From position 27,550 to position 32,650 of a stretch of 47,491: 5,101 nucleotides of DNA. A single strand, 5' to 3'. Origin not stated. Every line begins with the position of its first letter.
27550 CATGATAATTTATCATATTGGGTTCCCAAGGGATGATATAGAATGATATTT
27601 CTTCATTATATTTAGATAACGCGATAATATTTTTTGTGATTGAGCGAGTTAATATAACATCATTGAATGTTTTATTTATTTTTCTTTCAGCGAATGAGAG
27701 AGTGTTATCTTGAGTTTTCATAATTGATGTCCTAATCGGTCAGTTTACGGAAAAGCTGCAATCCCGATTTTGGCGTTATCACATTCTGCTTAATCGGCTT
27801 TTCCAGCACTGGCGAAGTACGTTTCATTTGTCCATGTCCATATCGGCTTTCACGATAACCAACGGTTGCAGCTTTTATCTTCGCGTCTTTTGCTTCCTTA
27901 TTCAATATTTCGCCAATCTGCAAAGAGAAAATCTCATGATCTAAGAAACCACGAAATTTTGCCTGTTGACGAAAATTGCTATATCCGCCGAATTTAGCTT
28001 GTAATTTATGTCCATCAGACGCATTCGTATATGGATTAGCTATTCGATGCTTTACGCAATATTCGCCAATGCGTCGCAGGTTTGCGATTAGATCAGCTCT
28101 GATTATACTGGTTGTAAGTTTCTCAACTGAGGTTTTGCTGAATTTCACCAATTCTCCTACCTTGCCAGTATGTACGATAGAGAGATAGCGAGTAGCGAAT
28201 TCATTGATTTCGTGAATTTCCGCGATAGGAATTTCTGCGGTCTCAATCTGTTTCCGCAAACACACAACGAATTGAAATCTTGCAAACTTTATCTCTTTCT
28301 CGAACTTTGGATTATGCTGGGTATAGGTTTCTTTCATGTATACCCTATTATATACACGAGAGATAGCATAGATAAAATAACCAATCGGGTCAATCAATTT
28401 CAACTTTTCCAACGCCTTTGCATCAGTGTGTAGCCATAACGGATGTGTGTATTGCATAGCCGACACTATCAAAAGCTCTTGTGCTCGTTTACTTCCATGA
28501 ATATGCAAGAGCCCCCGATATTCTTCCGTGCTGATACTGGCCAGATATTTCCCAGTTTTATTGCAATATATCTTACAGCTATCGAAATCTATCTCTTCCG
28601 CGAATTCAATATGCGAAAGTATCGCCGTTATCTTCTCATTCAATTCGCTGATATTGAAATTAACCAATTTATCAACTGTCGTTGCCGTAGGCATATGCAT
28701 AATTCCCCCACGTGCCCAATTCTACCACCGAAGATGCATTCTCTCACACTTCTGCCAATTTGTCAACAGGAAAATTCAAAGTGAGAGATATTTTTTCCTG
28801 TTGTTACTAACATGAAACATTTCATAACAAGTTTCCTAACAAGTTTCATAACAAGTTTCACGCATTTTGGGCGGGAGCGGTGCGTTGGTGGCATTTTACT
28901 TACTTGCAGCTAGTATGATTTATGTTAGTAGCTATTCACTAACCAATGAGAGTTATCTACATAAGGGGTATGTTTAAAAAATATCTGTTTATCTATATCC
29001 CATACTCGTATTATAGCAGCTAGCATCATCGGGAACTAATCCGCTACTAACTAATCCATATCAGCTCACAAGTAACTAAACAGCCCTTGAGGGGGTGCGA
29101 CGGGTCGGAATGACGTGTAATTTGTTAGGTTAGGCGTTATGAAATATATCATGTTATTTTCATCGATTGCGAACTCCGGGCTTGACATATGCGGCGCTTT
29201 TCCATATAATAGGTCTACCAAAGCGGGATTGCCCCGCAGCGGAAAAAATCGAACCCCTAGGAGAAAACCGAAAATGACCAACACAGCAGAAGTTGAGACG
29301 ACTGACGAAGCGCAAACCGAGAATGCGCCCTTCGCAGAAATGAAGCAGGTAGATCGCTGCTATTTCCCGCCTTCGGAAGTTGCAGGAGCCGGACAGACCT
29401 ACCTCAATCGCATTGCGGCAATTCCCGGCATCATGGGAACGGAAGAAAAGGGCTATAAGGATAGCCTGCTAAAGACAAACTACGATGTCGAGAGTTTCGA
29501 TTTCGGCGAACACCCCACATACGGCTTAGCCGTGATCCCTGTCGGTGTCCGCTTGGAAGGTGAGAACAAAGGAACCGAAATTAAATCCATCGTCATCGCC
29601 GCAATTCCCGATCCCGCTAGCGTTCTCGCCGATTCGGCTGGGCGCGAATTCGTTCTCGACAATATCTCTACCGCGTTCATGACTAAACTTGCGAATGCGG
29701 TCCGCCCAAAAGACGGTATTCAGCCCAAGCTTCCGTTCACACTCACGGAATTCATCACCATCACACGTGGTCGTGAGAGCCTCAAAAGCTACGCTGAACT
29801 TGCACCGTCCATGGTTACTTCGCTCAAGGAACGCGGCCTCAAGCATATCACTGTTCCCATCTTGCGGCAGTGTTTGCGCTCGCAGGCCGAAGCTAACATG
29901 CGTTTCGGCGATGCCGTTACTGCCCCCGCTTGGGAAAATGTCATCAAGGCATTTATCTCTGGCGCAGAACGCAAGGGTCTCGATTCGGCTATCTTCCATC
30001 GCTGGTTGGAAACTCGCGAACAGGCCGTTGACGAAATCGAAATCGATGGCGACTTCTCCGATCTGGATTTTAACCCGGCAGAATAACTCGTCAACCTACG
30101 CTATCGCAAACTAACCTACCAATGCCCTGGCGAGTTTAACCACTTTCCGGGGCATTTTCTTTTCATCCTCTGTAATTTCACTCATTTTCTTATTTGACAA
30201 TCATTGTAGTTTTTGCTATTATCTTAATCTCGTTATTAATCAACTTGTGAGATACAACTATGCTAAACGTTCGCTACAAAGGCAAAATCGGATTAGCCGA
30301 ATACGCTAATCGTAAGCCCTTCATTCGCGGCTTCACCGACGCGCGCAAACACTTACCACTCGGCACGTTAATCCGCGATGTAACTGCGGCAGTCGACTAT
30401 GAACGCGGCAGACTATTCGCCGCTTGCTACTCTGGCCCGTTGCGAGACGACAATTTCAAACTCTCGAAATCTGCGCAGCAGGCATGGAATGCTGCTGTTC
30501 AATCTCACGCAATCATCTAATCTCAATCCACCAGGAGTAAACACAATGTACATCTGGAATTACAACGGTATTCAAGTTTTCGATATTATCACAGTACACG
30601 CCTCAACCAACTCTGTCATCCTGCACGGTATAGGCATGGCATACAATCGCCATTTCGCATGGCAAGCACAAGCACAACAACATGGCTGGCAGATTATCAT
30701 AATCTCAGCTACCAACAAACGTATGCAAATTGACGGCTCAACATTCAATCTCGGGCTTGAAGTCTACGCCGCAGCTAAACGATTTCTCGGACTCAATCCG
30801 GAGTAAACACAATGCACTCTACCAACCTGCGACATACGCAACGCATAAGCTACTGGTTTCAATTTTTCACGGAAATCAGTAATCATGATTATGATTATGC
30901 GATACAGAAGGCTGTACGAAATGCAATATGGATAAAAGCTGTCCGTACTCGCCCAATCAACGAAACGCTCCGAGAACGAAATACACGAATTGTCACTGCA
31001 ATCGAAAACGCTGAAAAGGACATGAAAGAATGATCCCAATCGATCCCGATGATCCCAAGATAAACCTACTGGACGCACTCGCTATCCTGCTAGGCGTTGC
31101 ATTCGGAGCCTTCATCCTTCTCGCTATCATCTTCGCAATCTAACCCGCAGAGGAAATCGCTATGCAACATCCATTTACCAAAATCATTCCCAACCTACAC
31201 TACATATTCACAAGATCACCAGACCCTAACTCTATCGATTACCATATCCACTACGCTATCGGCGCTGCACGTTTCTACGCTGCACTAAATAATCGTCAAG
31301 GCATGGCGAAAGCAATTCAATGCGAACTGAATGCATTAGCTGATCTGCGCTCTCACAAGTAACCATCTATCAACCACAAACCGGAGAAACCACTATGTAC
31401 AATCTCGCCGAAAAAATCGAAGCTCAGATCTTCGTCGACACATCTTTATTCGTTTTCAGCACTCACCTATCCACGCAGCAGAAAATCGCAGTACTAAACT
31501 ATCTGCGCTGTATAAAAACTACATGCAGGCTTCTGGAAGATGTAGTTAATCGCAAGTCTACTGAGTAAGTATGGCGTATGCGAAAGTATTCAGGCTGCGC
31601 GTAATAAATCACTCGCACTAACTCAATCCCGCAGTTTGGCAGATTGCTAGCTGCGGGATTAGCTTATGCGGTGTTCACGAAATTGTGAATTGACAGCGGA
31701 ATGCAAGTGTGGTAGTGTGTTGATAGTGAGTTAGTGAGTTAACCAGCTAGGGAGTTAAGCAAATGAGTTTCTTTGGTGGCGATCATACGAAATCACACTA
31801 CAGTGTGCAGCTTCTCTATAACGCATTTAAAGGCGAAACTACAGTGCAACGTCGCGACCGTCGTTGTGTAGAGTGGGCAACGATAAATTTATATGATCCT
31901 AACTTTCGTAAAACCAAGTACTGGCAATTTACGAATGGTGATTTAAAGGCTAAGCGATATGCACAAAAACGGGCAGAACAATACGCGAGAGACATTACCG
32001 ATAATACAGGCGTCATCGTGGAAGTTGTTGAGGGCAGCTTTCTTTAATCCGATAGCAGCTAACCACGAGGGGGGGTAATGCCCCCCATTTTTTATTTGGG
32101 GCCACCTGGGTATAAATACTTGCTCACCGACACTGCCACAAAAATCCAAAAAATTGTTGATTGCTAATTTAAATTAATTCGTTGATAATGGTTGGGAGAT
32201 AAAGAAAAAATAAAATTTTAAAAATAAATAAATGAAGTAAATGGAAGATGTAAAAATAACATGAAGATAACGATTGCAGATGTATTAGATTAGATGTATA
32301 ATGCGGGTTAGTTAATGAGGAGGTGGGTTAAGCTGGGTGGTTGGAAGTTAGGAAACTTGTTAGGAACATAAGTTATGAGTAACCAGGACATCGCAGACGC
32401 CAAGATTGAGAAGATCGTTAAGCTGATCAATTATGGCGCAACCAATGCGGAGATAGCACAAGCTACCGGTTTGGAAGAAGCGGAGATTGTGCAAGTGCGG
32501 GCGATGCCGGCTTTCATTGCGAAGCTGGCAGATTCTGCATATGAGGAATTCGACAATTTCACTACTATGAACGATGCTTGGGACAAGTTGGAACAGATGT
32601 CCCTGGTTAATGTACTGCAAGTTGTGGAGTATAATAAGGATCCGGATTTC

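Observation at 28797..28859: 12-bp motif repeated three times in tandem, with a same-sense copy on the terS ribosome-binding region 3.5 kb away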

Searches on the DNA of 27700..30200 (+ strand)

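Call 7: search_dna_similar(query=window:27700-30200:+, collection=phages, mode=near, max_rows=30)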
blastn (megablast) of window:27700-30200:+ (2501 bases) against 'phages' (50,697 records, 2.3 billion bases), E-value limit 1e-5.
No match.

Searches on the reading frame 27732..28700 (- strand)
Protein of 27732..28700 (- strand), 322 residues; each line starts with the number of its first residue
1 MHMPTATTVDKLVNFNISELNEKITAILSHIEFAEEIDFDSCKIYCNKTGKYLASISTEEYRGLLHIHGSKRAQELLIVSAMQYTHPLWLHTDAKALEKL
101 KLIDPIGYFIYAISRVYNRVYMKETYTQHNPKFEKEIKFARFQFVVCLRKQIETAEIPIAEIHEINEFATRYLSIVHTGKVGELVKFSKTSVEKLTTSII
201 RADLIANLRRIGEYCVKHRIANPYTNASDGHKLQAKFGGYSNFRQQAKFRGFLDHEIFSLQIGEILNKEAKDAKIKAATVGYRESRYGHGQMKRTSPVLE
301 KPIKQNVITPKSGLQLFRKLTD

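Call 9: search_protein_families(library=pfam, proteins=[window:27732-28700:-], max_evalue=0.01)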
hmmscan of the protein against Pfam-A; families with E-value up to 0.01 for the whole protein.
window:27732-28700:- (322 aa): 0 families

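Call 10: search_protein_families(library=phrogs, proteins=[window:27732-28700:-], max_evalue=0.001)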
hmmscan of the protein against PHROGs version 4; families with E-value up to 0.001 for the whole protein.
window:27732-28700:- (322 aa): 0 families

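Call 13: search_dna_similar(query=window:27732-28700:-, collection=phages, mode=protein, max_rows=20, max_evalue=0.001)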
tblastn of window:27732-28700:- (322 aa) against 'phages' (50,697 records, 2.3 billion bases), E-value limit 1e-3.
No match.

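Call 15: find_related_loci(query=window:27732-28700:-, collection=viral_contigs, flank=6000)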
Query window:27732-28700:- (322 aa) in viral_contigs; peptide patterns used: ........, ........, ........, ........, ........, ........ (x = any residue, [..] = any of these).
17 stretches matched a pattern, but none encodes a relative of the query by tblastn (E <= 1e-3).

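Call 17: find_homologous_proteins(query=window:27732-28700:-, max_evalue=0.001)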
Query window:27732-28700:- (322 aa): 1 proteins with E <= 0.001 among 996 candidates.
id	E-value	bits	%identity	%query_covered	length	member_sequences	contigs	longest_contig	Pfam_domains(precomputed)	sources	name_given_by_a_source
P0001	8.7e-212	720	100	100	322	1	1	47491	-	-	-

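Call 51: search_solved_structures(query=A1, max_evalue=10)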
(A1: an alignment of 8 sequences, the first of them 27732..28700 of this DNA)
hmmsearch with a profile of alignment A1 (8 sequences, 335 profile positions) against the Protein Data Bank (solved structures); distinct sequences matched with E-value up to 10: 0.

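Call 59: find_homologous_proteins(query=A1, max_evalue=0.00001)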
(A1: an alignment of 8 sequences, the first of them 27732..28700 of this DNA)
Query A1 (8 sequences) (322 aa, profile of the alignment): 4 proteins with E <= 0.00001 among 8000 candidates.
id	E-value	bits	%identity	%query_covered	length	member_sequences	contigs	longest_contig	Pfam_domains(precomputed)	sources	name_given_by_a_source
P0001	3.6e-118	413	100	100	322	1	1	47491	-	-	-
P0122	7.2e-85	303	22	43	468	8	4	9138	-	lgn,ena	-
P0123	7.2e-62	227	20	72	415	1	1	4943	-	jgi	-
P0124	4.6e-25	106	47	22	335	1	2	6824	-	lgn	-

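Call 68: predict_structure(alignment_id=A4)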
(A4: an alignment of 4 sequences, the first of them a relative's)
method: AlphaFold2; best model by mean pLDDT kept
length: 322 residues; sequences in the alignment: 4
mean_pLDDT: 37.7   pTM: 0.23
mean pLDDT of the five models: 37.7, 37.1, 36.3, 36.0, 34.6
residues with pLDDT >= 90: 0; 70-90: 0; 50-70: 2; < 50: 320
segments of 3 or more residues with pLDDT < 50: 1-75, 78-322
pLDDT, mean of each block of 10 residues (from residue 1): 32 40 43 38 36 41 42 48 43 45 44 39 36 36 39 37 40 35 35 36 33 32 34 36 33 31 34 44 39 36 35 33 32
secondary structure, 60 per line:
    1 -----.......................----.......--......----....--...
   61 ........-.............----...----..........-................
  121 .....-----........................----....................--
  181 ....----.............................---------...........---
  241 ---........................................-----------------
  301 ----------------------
elements in order: H6-28 E33-39 E42-47 E52-55 H58-68 H70-82 H94-103 H105-125 H131-154 H159-178 H181-184 H189-217 H227-237 H244-283

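Call 69: search_protein_families(library=phrogs, alignment_id=A1, max_evalue=0.01)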
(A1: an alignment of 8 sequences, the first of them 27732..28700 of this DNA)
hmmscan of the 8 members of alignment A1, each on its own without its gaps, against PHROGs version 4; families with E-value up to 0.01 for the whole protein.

A. member 1, window:27732-28700:- (322 aa): 0 families

B. families by the number of members that match (of 8 scanned): 0 families

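Call 104: search_protein_families(library=pfam, alignment_id=A1, max_evalue=1)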
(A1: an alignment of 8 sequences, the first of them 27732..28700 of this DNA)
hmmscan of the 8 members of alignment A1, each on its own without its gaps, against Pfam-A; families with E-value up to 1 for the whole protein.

A. member 1, window:27732-28700:- (322 aa): 0 families

B. families by the number of members that match (of 8 scanned): 6 families
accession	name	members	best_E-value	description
PF17787.7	PH_14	1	0.023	PH domain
PF00707.27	IF3_C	1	0.058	Translation initiation factor IF-3, C-terminal domain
PF01619.24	Pro_dh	1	0.11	Proline dehydrogenase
PF03263.19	Cucumo_2B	1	0.13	Cucumovirus protein 2B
PF07458.17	SPAN-X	1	0.17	Sperm protein associated with nucleus, mapped to X chromosome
PF16914.10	TetR_C_12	1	0.38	Bacterial transcriptional repressor C-terminal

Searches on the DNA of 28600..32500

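Call 56: search_rna_families(source=window, start=28600, end=32500, threshold=evalue, max_evalue=1)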
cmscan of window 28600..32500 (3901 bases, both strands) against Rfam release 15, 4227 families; matches with E-value up to 1: 1.
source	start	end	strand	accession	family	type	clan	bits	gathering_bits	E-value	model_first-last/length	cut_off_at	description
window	32337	32375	+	RF02922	RAGATH-32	Cis-reg;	-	19.3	41.8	0.34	1-78/78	no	RAGATH-32 RNA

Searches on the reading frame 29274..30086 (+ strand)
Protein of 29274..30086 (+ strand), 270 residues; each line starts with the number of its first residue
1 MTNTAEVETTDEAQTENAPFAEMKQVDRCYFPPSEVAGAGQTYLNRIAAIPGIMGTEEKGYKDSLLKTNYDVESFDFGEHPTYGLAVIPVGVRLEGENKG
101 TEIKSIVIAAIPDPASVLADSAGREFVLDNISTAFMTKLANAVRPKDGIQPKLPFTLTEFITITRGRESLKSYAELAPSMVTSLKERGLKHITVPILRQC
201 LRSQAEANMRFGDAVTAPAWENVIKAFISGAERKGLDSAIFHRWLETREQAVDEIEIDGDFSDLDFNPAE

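Call 9: search_protein_families(library=pfam, proteins=[window:29274-30086:+], max_evalue=0.01)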
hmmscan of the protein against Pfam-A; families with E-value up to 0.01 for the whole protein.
window:29274-30086:+ (270 aa): 0 families

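Call 10: search_protein_families(library=phrogs, proteins=[window:29274-30086:+], max_evalue=0.001)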
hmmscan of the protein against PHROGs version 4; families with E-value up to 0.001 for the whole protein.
window:29274-30086:+ (270 aa): 0 families

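Call 16: find_related_loci(query=window:29274-30086:+, collection=viral_contigs, flank=6000)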
Query window:29274-30086:+ (270 aa) in viral_contigs; peptide patterns used: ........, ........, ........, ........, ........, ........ (x = any residue, [..] = any of these).
3 stretches matched a pattern, but none encodes a relative of the query by tblastn (E <= 1e-3).

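Call 52: search_solved_structures(query=A2, max_evalue=10)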
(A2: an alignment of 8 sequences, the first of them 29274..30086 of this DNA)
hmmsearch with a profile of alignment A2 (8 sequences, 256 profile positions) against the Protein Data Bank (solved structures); distinct sequences matched with E-value up to 10: 1.
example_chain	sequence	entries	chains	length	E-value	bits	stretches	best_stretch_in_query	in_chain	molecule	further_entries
8glt_1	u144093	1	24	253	1.2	11.8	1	88-141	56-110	C2-chlorophyll-comp_O32-15_ctermHis, polyalanine model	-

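Call 70: search_protein_families(library=phrogs, alignment_id=A2, max_evalue=0.01)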
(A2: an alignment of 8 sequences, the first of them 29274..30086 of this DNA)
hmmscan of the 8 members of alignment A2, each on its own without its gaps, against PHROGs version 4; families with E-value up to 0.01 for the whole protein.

A. member 1, window:29274-30086:+ (270 aa): 0 families

B. families by the number of members that match (of 8 scanned): 1 family
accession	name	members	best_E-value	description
phrog_24779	-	1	0.0081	-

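Call 71: search_protein_representatives(protein=window:29274-30086:+)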
Query: 270 residues. Proteins with E-value up to 0.001 (for the whole library): 261; up to 1e-10: 156; up to 1e-30: 13. The best 150 are listed.
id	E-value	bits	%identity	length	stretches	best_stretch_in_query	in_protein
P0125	2.4e-175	597.0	100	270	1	1-270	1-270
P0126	3.6e-68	245.9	48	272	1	1-265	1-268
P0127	3.8e-39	150.8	43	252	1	5-265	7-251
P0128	5.7e-37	143.7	41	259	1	1-263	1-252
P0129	1.2e-35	139.4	36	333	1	9-265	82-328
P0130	2.3e-35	138.4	40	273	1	10-262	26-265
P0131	4.0e-34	134.4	39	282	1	6-264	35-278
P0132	1.6e-33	132.4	37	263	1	6-262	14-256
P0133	9.1e-33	129.9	37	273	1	2-255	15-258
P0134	5.9e-32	127.2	42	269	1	79-267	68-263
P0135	3.4e-31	124.8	37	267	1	12-263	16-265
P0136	5.6e-31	124.1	36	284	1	21-263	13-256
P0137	6.6e-31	123.8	38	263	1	15-263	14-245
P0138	6.8e-30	120.5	37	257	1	9-264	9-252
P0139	7.6e-30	120.3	36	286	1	9-265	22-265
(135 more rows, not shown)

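Call 73: search_solved_structures(query=A5, max_evalue=10)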
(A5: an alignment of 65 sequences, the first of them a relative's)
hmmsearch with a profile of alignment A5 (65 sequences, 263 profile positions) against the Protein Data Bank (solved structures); distinct sequences matched with E-value up to 10: 8.
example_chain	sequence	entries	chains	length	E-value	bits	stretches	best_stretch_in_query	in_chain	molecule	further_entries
4hou_A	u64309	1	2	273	0.13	14.9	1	9-78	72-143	Interferon-induced protein with tetratricopeptide repeats 1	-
6c6k_A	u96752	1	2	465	0.29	13.8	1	10-78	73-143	Interferon-induced protein with tetratricopeptide repeats 1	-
5udi_A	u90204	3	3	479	0.3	13.7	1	10-78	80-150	Interferon-induced protein with tetratricopeptide repeats 1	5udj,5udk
5udl_A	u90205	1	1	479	0.3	13.7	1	10-78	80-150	Interferon-induced protein with tetratricopeptide repeats 1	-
5w5h_A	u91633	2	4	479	0.3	13.7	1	10-78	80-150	Interferon-induced protein with tetratricopeptide repeats 1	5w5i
3zgq_A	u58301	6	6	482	0.56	12.8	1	15-78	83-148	INTERFERON-INDUCED PROTEIN WITH TETRATRICOPEPTIDE REPEATS 5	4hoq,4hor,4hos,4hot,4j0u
8fmw_H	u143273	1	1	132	0.63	12.7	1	45-89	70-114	30S ribosomal protein S8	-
5j78_A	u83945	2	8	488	0.79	12.3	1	174-228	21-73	Acetaldehyde dehydrogenase (Acetylating)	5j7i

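Call 79: predict_structure(alignment_id=A5)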
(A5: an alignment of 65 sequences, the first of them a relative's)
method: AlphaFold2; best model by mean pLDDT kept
length: 270 residues; sequences in the alignment: 65
mean_pLDDT: 89.6   pTM: 0.66
mean pLDDT of the five models: 89.6, 88.6, 88.2, 87.9, 85.5
residues with pLDDT >= 90: 204; 70-90: 32; 50-70: 32; < 50: 2
segments of 3 or more residues with pLDDT < 50: none
pLDDT, mean of each block of 10 residues (from residue 1): 62 74 96 96 96 90 94 94 98 94 97 98 98 95 89 91 68 96 97 97 95 95 97 91 92 59 69
secondary structure, 60 per line:
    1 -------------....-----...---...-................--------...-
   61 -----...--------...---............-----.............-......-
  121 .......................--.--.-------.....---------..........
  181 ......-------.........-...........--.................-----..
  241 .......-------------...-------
elements in order: H14-17 E29-31 H33-48 E66-68 E83-94 E100-112 H114-119 H121-143 H157-161 H171-186 H194-202 H204-214 H217-233 H239-247

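Call 82: fold_search(model_id=the predicted structure, library=pdb)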
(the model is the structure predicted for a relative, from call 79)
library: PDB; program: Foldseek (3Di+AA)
matches with E <= 10: 224; with E <= 0.001: 0
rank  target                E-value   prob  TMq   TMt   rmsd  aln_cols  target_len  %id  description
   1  3p56_E                3.5e-01  0.08  0.09  0.13  15.2       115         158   14  The structure of the human RNase H2 complex defines key interaction interfaces relevant to enzyme function and human d (released 2010-11-17)
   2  7bam_A                4.1e-01  0.15  0.14  0.03  16.8       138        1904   12  human Teneurin4 WT C2 (released 2021-12-01)
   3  3p56_B                4.4e-01  0.07  0.09  0.14  15.2       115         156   14  The structure of the human RNase H2 complex defines key interaction interfaces relevant to enzyme function and human d (released 2010-11-17)
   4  3puf_Q                5.5e-01  0.05  0.10  0.14  17.1       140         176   13  Crystal structure of human RNase H2 complex (released 2010-12-22)
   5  8yjz_G                5.5e-01  0.04  0.10  0.12  18.3       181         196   14  Structure of the human endogenous PCNA-FEN1-RNase H2 complex - State D (released 2024-12-04)
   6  7ban_A                7.0e-01  0.11  0.14  0.03  16.9       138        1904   11  human Teneurin4 Mut C2 (released 2022-01-12)
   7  3puf_B                7.0e-01  0.05  0.10  0.14  17.5       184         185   11  Crystal structure of human RNase H2 complex (released 2010-12-22)
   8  9g2f_A                7.0e-01  0.05  0.09  0.02  17.7       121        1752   16  Mouse Teneurin2 dimer variant A1B1 (released 2026-01-21)
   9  6fb3_A                7.4e-01  0.05  0.10  0.03  15.3       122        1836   15  Teneurin 2 Partial Extracellular Domain (released 2018-03-28)
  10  6ske_A                8.3e-01  0.04  0.10  0.03  15.5       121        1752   16  Teneurin 2 in complex with Latrophilin 2 Lec domain (released 2020-02-12)
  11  4v8m_Bh               8.9e-01  0.16  0.16  0.21   9.8       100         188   15  High-resolution cryo-electron microscopy structure of the Trypanosoma brucei ribosome (released 2014-07-09)
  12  5cm9_B                1.0e+00  0.07  0.13  0.10  17.7       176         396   15  Structural Basis for the Selectivity of Guanine Nucleotide Exchange Factors for the small G-protein Ral (released 2016-01-13)
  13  3k75_E                1.1e+00  0.07  0.09  0.09  11.0        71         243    8  X-ray crystal structure of reduced XRCC1 bound to DNA pol beta catalytic domain (released 2010-04-28)
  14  3k75_D                1.1e+00  0.06  0.10  0.10  16.0       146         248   13  X-ray crystal structure of reduced XRCC1 bound to DNA pol beta catalytic domain (released 2010-04-28)
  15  3p5j_B                1.1e+00  0.04  0.09  0.12  15.6       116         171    9  The structure of the human RNase H2 complex defines key interaction interfaces relevant to enzyme function and human d (released 2010-11-17)
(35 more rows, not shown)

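Call 83: fold_search(model_id=the predicted structure, library=viral)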
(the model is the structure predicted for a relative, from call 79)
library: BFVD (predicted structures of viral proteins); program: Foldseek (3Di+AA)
matches with E <= 10: 292; with E <= 0.001: 0
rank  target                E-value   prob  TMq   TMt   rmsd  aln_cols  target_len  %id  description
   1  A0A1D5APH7            8.8e-02  0.38  0.14  0.17  18.0       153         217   14  Protein tyrosine phosphatase [Microplitis mediator bracovirus]
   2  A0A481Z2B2            3.0e-01  0.08  0.08  0.06  16.3       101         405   18  Uncharacterized protein [Pithovirus LCPAC101]
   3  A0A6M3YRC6            3.6e-01  0.25  0.15  0.26   8.5       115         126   14  (no name in the UniProt tables at hand)
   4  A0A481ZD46            5.8e-01  0.02  0.11  0.11  20.1       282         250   14  Uncharacterized protein [Pithovirus LCPAC406]
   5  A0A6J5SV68            6.5e-01  0.07  0.12  0.13  19.7       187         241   10  Uncharacterized protein [uncultured Caudovirales phage]
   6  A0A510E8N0            7.3e-01  0.04  0.15  0.13  18.7       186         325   10  (no name in the UniProt tables at hand)
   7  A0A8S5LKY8            7.3e-01  0.02  0.09  0.10  26.0       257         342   12  Uncharacterized protein [Siphoviridae sp. ctKcB20]
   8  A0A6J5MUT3            7.8e-01  0.04  0.12  0.06  19.1       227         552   12  Uncharacterized protein [uncultured Caudovirales phage]
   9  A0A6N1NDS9            8.7e-01  0.23  0.10  0.18  18.6        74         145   19  Mg347 protein [Tupanvirus deep ocean]
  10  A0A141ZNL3            9.8e-01  0.06  0.12  0.12  23.5       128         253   11  (no name in the UniProt tables at hand)
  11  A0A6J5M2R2            1.0e+00  0.04  0.11  0.09  38.7       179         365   15  Intramolecular chaperone auto-processing domain containing protein [uncultured Caudovirales phage]
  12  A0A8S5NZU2            1.0e+00  0.04  0.15  0.14  20.2       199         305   11  Uncharacterized protein [Myoviridae sp. ctLnO19]
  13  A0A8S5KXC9            1.1e+00  0.10  0.09  0.16   9.3        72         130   15  Coat protein [ssRNA phage ESE006]
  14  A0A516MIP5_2          1.1e+00  0.06  0.09  0.04  20.7       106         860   10  (no name in the UniProt tables at hand)
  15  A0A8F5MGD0            1.2e+00  0.06  0.11  0.11  17.1       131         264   11  (no name in the UniProt tables at hand)
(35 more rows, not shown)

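Call 85: search_dna_similar(query=window:29274-30086:+, collection=phages, mode=protein, max_evalue=0.01, max_rows=20)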
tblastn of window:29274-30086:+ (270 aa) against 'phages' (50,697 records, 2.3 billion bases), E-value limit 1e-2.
No match.
